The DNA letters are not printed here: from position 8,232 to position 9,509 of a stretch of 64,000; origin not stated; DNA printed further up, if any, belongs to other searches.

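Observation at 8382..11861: APH-fold kinase next to a P-loop-kinase/GNAT-acetyltransferase fusion, divergent from an MFS transporter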

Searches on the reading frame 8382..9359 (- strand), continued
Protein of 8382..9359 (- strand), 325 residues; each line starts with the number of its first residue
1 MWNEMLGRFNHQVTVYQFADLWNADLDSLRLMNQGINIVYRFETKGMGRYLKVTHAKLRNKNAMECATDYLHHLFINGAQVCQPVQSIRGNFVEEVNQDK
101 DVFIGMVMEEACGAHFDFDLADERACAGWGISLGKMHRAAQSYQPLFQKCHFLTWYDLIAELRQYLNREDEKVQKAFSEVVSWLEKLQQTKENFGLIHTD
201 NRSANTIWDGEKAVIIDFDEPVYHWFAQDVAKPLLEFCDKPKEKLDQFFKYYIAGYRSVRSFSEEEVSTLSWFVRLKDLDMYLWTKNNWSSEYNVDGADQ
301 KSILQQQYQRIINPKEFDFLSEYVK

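Call 45: search_protein_families(library=pfam, proteins=[L099:9194-9976:+, L099:8194-9099:+, L099:11209-12378:-, L100:9253-9984:+, L114:9435-10001:+, L120:8312-9448:+, L114:10956-11534:-, L097:8117-9991:+, L108:8833-9669:+, L112:5355-6107:+], max_evalue=0.0001)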
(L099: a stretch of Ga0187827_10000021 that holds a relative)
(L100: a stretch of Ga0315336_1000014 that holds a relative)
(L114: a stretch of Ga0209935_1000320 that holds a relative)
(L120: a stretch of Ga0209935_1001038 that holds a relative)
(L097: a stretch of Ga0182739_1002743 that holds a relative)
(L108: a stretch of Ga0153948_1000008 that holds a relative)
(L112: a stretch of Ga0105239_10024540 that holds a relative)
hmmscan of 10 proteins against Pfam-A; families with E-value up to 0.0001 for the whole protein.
L099:9194-9976:+ (260 aa): 1 family
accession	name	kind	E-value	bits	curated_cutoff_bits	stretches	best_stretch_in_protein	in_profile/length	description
PF03328.21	HpcH_HpaI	-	2.6e-09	37.1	25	1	83-202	56-157/221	HpcH/HpaI aldolase/citrate lyase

L099:8194-9099:+ (301 aa): 1 family
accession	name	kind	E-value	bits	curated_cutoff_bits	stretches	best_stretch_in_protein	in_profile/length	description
PF04909.20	Amidohydro_2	-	5.1e-42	145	26.4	1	4-301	1-289/289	Amidohydrolase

L099:11209-12378:- (389 aa): 2 families
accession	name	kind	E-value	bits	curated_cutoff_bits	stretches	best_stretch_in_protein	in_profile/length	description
PF01266.30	DAO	-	7.7e-65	220.2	27.9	1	6-354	1-353/353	FAD dependent oxidoreductase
PF07992.20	Pyr_redox_2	-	4.5e-05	23.5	26.1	0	6-212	2-118/291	Pyridine nucleotide-disulphide oxidoreductase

L100:9253-9984:+ (243 aa): 1 family
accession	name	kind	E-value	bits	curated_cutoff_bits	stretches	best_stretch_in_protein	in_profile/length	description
PF03328.21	HpcH_HpaI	-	3.1e-09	36.9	25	1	45-185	26-157/221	HpcH/HpaI aldolase/citrate lyase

L114:9435-10001:+ (188 aa): 2 families
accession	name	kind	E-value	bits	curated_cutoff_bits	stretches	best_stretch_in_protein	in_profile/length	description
PF13302.13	Acetyltransf_3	-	1.2e-34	120.4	25.4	1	8-149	1-138/138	Acetyltransferase (GNAT) domain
PF00583.31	Acetyltransf_1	-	1.9e-08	35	20.7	1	59-147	31-115/116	Acetyltransferase (GNAT) family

L120:8312-9448:+ (378 aa): 4 families
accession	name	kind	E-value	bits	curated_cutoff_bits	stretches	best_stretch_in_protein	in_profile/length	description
PF13523.12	Acetyltransf_8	-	3.4e-17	62.9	27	1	207-353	3-139/145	Acetyltransferase (GNAT) domain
PF00583.31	Acetyltransf_1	-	2.8e-08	34.5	20.7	1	245-351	24-116/116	Acetyltransferase (GNAT) family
PF13508.13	Acetyltransf_7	-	1.7e-05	25.6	27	1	254-351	6-82/84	Acetyltransferase (GNAT) domain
PF13302.13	Acetyltransf_3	-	7.7e-05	23.8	25.4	0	200-351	2-137/138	Acetyltransferase (GNAT) domain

L114:10956-11534:- (192 aa): 4 families
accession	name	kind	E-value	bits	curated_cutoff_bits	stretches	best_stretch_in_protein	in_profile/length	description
PF01381.28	HTH_3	-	4.4e-13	49.5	23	1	13-65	1-53/55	Helix-turn-helix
PF07883.17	Cupin_2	-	5.2e-13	48.9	27.2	1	115-182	4-69/70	Cupin domain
PF13560.12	HTH_31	-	1.3e-05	25.8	27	1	10-62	3-56/64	Helix-turn-helix domain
PF12844.13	HTH_19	-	4.2e-05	23.8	30.2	1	11-57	2-48/64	Helix-turn-helix domain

L097:8117-9991:+ (624 aa): 12 families
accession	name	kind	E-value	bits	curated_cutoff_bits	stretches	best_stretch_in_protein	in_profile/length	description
PF00005.33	ABC_tran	-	2.3e-51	174.5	25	2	20-184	2-137/137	ABC transporter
PF16326.10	ABC_tran_CTD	-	7.1e-19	68.2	32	1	555-623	1-68/69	ABC transporter C-terminal domain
PF13304.12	AAA_21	-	2.8e-15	57.6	27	0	348-365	3-20/304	AAA domain, putative AbiEii toxin, Type IV TA system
PF12848.13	ABC_tran_Xtn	-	3.5e-10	40.3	25.9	1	223-296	1-76/85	ABC transporter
PF02463.25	SMC_N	-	9.8e-10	38.7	40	0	347-510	27-213/220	RecF/RecN/SMC N terminal domain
PF01926.29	MMR_HSR1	-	3.2e-08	34.1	21.9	0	31-54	1-24/113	50S ribosome-binding GTPase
PF13555.12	AAA_29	-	1.7e-07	31.3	27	0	19-46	12-39/61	P-loop containing region of AAA domain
PF03193.22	RsgA_GTPase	-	4.2e-07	30.4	30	0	12-63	90-140/174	RsgA GTPase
PF13191.12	AAA_16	-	2.5e-06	28.5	32.6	0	349-482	29-156/167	AAA ATPase domain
PF13175.12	AAA_15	-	1.2e-05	25.6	32.1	0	20-49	15-43/374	AAA ATPase domain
PF13401.12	AAA_22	-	1.6e-05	25.7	27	0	349-427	10-79/130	AAA domain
PF02367.23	TsaE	-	5.8e-05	23.5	26.6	0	15-55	7-47/128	Threonylcarbamoyl adenosine biosynthesis protein TsaE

L108:8833-9669:+ (278 aa): 1 family
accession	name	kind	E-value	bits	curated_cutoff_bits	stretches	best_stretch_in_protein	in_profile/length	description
PF01066.26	CDP-OH_P_transf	-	4.7e-23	82.7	22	1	46-202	2-151/152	CDP-alcohol phosphatidyltransferase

L112:5355-6107:+ (250 aa): 4 families
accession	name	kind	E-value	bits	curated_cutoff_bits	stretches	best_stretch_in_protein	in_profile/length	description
PF08241.18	Methyltransf_11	-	6e-17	62.5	21.2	1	42-129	2-94/95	Methyltransferase domain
PF13649.12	Methyltransf_25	-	4e-13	50.3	27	1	42-126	3-97/97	Methyltransferase domain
PF13847.12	Methyltransf_31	-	4.8e-09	36.5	27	1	42-130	9-109/145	Methyltransferase domain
PF08242.18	Methyltransf_12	-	1.8e-06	29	30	1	42-127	2-97/98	Methyltransferase domain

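Call 53: predict_structure(alignment_id=A2)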
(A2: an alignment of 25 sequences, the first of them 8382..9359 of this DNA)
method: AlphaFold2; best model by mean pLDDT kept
length: 325 residues; sequences in the alignment: 25
mean_pLDDT: 93.2   pTM: 0.91
mean pLDDT of the five models: 93.2, 92.8, 92.7, 91.5, 90.9
residues with pLDDT >= 90: 267; 70-90: 55; 50-70: 3; < 50: 0
segments of 3 or more residues with pLDDT < 50: none
pLDDT, mean of each block of 10 residues (from residue 1): 85 96 98 93 97 95 94 98 97 97 97 92 96 98 88 95 94 97 96 94 95 93 97 90 91 98 94 94 91 83 93 81 66
secondary structure, 60 per line:
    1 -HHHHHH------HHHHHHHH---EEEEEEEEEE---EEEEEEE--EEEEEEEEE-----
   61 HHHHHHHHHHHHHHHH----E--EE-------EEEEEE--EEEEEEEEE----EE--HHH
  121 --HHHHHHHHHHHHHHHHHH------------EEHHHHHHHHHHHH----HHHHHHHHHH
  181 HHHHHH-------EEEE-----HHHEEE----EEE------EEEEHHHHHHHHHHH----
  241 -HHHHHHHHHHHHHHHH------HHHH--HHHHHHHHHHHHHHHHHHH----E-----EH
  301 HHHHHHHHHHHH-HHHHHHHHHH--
elements in order: H2-7 H14-21 E25-34 E38-44 E47-55 H61-76 E93-98 E101-109 H123-140 H155-166 H171-186 E194-197 E206-208 E213-215 E222-225 H226-236 H242-257 H264-267 H270-288 H300-312 H314-323

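Call 58: fold_search(model_id=the predicted structure, library=pdb)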
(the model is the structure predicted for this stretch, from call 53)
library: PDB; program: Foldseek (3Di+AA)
matches with E <= 10: 1787; with E <= 0.001: 518
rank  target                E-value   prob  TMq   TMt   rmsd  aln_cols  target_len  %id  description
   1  6sui                  6.7e-23  1.00  0.86  0.84   3.0       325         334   22  AMICOUMACIN KINASE AMIN (released 2020-07-22)
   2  6sv5                  6.8e-22  1.00  0.85  0.84   3.1       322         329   22  Amicoumacin kinase AmiN in complex with ATP (released 2020-07-22)
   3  6sum_B                3.6e-21  1.00  0.83  0.81   3.5       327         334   22  Amicoumacin kinase hAmiN in complex with AMP-PNP, MG2+ and Ami (released 2020-07-22)
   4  6sum_A                8.1e-21  1.00  0.82  0.80   3.4       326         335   23  Amicoumacin kinase hAmiN in complex with AMP-PNP, MG2+ and Ami (released 2020-07-22)
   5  6ef6                  1.7e-14  1.00  0.76  0.76   3.6       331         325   20  Structure of the microcompartment-associated aminopropanol kinase (released 2018-10-17)
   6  2q83_B                2.5e-13  1.00  0.68  0.67   5.2       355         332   15  Crystal structure of ytaA (2635576) from Bacillus subtilis at 2.50 A resolution (released 2007-06-26)
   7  2q83_A                6.8e-13  1.00  0.68  0.66   5.1       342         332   15  Crystal structure of ytaA (2635576) from Bacillus subtilis at 2.50 A resolution (released 2007-06-26)
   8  2ppq                  1.2e-12  1.00  0.71  0.74   4.4       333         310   18  Crystal structure of the homoserine kinase from Agrobacterium tumefaciens (released 2007-06-05)
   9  1zyl                  1.6e-11  1.00  0.68  0.68   4.7       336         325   16  Crystal Structure of Hypothetical Protein YihE from Escherichia coli (released 2006-09-19)
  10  3i1a_A                2.2e-11  1.00  0.57  0.56  10.0       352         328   12  Crystal Structure of apo Spectinomycin Phosphotransferase, APH(9)-Ia (released 2010-01-19)
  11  3i0o                  6.1e-11  1.00  0.61  0.60  10.4       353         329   11  Crystal Structure of Spectinomycin Phosphotransferase, APH(9)-Ia, in complex with ADP and Spectinomcyin (released 2010-01-19)
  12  3i1a_B                7.8e-11  1.00  0.63  0.62   6.7       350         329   12  Crystal Structure of apo Spectinomycin Phosphotransferase, APH(9)-Ia (released 2010-01-19)
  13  3q2m                  1.1e-10  1.00  0.60  0.60   6.8       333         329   13  Crystal Structure of Spectinomycin Phosphotransferase, APH(9)-Ia, Protein Kinase Inhibitor CKI-7 Complex (released 2011-05-18)
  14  4fev_C                3.7e-10  1.00  0.51  0.62   5.8       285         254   15  Crystal structure of the aminoglycoside phosphotransferase APH(3')-Ia, with substrate kanamycin and small molecule inh (released 2012-06-20)
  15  4ocj                  3.9e-10  1.00  0.65  0.60   6.4       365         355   14  N-acetylhexosamine 1-phosphate kinase in complex with GlcNAc (released 2014-05-14)
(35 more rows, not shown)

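Call 83: search_dna_similar(query=window:8382-9359:-, collection=plasmids, mode=protein, max_rows=15)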
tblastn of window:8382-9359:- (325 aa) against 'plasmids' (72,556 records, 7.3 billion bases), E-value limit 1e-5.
Records with a match: 36; places in all: 37; records where one place covers at least 80% of the query: 22.
Best place of each record, by identity: <60% 36.
By first word of the organism name: Legionella 18; Bacillus 13; Paenibacillus 2; Clostridium 2; Rhizobium 1.
By predicted mobility (MOB-suite, as given by PLSDB): conjugative 18; non-mobilizable 18.
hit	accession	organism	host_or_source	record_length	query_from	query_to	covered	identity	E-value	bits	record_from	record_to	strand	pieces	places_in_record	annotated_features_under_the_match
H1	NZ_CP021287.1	Legionella pneumophila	Homo sapiens,human lung tissue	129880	1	314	97%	37.6%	6e-61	217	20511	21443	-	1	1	phosphotransferase | GNAT family N-acetyltransferase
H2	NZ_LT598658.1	Legionella pneumophila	Homo sapiens,clinical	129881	1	314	97%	37.6%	6e-61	217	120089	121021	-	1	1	phosphotransferase | GNAT family N-acetyltransferase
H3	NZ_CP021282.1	Legionella pneumophila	Homo sapiens,human lung tissue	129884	1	314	97%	37.6%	6e-61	217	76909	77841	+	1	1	phosphotransferase | GNAT family N-acetyltransferase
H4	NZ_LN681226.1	Legionella hackeliae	-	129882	1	314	97%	37.6%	6e-61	217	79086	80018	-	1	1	phosphotransferase | GNAT family N-acetyltransferase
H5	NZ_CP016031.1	Legionella pneumophila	Isolate,clinical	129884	1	314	97%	37.6%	6e-61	217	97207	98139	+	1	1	phosphotransferase | GNAT family N-acetyltransferase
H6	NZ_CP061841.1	Legionella pneumophila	pure culture,drinking water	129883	1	314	97%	37.6%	6e-61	217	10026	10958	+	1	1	phosphotransferase | GNAT family N-acetyltransferase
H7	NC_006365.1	Legionella pneumophila str. Paris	-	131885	1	314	97%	37.6%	6e-61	217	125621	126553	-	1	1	phosphotransferase | GNAT family N-acetyltransferase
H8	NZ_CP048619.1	Legionella pneumophila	-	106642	1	314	97%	37.3%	3e-60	214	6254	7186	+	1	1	phosphotransferase | GNAT family N-acetyltransferase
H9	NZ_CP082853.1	Legionella anisa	-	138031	1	314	97%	37.3%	1e-58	210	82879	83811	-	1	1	phosphotransferase | GNAT family N-acetyltransferase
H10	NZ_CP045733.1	Legionella sp. MW5194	Water,water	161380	1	314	97%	36.9%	4e-60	214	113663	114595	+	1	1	phosphotransferase | GNAT family N-acetyltransferase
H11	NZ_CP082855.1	Legionella anisa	-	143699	13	297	88%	40.4%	2e-60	216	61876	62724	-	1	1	phosphotransferase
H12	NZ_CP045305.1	Legionella longbeachae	Homo sapiens,Sputum sample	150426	13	297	88%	40.4%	2e-60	216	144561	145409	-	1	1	phosphotransferase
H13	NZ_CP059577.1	Legionella sp. PC997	Biofilm - potable water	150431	13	297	88%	40.4%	2e-60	216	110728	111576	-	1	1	phosphotransferase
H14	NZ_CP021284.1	Legionella pneumophila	Homo sapiens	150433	13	297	88%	40.4%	2e-60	216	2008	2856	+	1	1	phosphotransferase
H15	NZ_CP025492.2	Legionella sainthelensi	Homo sapiens,Clinical ...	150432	13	297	88%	40.4%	2e-60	216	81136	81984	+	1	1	phosphotransferase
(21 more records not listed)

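Call 84: get_annotated_region(hit=H7, flank=7000)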
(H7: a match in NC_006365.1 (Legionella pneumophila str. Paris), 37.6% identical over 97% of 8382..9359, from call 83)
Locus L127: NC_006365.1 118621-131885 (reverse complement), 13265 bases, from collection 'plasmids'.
description: Legionella pneumophila str. Paris plasmid pLPP, complete sequence
organism: Legionella pneumophila str. Paris (NCBI taxid 297246)
taxonomy: Bacteria; Pseudomonadota; Gammaproteobacteria; Legionellales; Legionellaceae; Legionella; Legionella pneumophila; Legionella pneumophila str. Paris
host: -; source: -; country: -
typing (MOB-suite, as given by PLSDB): conjugative; replicon rep_cluster_522; relaxase MOBF; mating-pair formation MPF_F
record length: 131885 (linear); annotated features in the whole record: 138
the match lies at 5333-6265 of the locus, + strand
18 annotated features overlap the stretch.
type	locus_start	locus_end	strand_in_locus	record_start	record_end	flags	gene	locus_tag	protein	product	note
CDS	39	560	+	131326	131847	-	-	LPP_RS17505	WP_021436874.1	DUF4062 domain-containing protein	-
CDS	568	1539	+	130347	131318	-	-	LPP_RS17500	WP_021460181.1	ATP-binding protein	-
CDS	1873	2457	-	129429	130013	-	-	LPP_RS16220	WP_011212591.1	site-specific integrase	GO:0015074 - DNA integration [Evidence IEA]; GO:0006310 - DNA recombination [Evidence IEA]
CDS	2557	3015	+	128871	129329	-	-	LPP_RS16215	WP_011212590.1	regulatory protein RecX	GO:0006282 - regulation of DNA repair [Evidence IEA]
CDS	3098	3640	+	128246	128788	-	-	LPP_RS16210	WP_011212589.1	hypothetical protein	-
CDS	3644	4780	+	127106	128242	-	-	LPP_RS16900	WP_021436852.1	GNAT family N-acetyltransferase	-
CDS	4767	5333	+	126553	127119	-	-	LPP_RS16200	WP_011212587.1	GNAT family N-acetyltransferase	-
CDS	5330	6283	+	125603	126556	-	-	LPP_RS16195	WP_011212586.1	phosphotransferase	-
CDS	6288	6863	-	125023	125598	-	-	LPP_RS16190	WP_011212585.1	XRE family transcriptional regulator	GO:0006355 - regulation of DNA-templated transcription [Evidence IEA]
CDS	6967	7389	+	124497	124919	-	-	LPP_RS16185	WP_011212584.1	DUF2000 domain-containing protein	-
CDS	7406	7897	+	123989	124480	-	-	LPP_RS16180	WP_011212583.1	YbaK/EbsC family protein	-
CDS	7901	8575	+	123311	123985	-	-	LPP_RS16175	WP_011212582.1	alanyl-tRNA editing protein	-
CDS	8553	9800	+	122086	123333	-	-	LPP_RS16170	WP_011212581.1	phosphotransferase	-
CDS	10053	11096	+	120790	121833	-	-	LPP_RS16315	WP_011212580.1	MerR family transcriptional regulator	-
CDS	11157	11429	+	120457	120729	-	-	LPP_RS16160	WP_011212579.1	hypothetical protein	-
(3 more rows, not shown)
